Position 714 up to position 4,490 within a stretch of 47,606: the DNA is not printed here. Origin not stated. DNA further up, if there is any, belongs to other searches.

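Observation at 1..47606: The whole window is a ~47-kb imperfect palindrome: two ~23.6-kb mirror arms with a 45-nt spacer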

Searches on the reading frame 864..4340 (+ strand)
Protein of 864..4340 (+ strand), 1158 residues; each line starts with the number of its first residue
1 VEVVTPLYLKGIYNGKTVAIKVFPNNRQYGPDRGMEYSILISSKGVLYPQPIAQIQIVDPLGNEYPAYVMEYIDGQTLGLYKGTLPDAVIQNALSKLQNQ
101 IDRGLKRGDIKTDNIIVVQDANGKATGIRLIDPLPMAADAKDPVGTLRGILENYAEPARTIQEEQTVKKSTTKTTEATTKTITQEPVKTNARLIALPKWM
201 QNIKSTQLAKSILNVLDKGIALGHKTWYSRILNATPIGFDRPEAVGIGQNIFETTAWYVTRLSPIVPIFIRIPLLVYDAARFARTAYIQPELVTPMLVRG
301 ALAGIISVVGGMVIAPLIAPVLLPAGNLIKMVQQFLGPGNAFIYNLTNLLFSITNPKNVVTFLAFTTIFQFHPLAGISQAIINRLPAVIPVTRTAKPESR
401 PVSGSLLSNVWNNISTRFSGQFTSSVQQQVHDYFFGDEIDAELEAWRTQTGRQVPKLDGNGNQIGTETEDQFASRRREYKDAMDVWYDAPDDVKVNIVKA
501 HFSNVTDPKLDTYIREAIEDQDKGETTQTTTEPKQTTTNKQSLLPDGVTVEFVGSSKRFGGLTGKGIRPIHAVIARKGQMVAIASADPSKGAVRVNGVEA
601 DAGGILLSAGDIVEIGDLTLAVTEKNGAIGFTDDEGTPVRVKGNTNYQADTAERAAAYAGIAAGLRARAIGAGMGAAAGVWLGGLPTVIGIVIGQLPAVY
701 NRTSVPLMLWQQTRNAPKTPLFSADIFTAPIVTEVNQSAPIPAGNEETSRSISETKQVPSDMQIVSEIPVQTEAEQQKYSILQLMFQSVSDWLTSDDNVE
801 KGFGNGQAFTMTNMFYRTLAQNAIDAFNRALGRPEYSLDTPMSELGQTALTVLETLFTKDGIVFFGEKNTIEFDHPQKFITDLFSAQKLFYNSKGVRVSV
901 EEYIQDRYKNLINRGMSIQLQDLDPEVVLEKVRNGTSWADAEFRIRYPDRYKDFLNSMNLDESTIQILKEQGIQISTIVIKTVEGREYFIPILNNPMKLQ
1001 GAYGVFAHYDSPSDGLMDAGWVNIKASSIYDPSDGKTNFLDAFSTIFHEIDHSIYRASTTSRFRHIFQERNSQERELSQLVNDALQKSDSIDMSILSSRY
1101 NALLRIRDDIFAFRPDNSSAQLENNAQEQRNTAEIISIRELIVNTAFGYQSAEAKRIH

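Call 36: search_protein_families(library=pfam, max_evalue=0.1, proteins=[window:864-4340:+])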
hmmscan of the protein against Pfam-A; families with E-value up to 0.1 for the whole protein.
window:864-4340:+ (1158 aa): 1 family
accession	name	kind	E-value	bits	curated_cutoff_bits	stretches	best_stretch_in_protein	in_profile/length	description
PF16697.10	Yop-YscD_cpl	-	0.092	13.5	33.2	0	563-624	32-92/94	Inner membrane component of T3SS, cytoplasmic domain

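Call 41: find_homologous_proteins(query=window:864-4340:+, max_evalue=0.00001)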
Query window:864-4340:+ (1158 aa): 2 proteins with E <= 0.00001 among 8000 candidates.
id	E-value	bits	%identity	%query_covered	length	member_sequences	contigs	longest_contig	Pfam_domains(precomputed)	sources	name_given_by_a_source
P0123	0.0e+0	2598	100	100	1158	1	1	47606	-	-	-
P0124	0.0e+0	1464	100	36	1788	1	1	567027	PF00498.32,PF16697.11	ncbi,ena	-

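Call 42: find_encoding_contigs(protein=P0124, flank=10000, max_places=5)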
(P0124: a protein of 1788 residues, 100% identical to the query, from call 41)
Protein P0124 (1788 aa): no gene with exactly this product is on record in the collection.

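Call 45: find_related_loci(query=P0124, collection=genome_contigs, flank=10000)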
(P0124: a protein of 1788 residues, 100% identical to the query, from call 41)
Query P0124 (1788 aa) in genome_contigs; peptide patterns used: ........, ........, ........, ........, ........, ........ (x = any residue, [..] = any of these).
50 stretches matched a pattern, but none encodes a relative of the query by tblastn (E <= 1e-3).

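Call 46: list_cluster_members(proteins=[P0124])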
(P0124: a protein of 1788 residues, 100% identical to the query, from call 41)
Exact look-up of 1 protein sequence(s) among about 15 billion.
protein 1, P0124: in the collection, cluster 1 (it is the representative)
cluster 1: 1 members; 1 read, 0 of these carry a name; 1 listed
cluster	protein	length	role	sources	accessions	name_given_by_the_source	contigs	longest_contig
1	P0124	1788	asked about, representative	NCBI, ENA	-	-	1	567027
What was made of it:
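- On Two-strain palindromic misjoin (assembly chimera): The 567-kb contig could not be fetched (calls 42, 45, 46).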
